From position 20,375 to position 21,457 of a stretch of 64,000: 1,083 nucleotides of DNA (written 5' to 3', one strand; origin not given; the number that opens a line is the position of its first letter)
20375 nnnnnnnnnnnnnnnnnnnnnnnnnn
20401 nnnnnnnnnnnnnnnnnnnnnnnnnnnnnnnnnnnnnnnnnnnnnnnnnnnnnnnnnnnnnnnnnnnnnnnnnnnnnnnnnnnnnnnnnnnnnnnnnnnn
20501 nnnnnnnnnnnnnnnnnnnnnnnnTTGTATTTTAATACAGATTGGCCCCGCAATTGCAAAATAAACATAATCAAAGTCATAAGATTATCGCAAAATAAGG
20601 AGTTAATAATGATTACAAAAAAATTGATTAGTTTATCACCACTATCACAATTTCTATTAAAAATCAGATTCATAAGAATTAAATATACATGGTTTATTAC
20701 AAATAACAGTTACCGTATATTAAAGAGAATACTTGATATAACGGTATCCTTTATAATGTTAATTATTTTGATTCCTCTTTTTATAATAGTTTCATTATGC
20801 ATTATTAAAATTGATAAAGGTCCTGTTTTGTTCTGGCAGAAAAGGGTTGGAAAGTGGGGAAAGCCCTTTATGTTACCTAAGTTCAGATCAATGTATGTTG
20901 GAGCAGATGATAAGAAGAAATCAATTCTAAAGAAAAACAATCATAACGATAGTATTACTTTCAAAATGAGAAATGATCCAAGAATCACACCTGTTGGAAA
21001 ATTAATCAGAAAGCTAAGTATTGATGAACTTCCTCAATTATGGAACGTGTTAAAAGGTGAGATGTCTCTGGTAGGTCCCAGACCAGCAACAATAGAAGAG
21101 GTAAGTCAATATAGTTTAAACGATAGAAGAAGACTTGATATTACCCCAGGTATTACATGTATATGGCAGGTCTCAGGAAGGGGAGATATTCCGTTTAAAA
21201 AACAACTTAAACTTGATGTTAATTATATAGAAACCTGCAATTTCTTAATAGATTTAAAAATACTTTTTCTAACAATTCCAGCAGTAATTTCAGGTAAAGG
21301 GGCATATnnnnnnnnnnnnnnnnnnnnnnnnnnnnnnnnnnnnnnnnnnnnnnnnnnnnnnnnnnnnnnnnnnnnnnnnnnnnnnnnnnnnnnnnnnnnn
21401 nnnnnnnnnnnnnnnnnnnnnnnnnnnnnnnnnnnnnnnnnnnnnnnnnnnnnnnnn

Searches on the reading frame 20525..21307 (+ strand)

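Call 57: search_protein_families(library=pfam, proteins=[window:20525-21307:+], max_evalue=0.00001)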
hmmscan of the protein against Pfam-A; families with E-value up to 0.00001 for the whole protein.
window:20525-21307:+ (261 aa): 1 family
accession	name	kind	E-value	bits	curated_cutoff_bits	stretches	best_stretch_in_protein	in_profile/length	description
PF02397.22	Bac_transf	-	1.5e-65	220.5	27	1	67-255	1-178/179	Bacterial sugar transferase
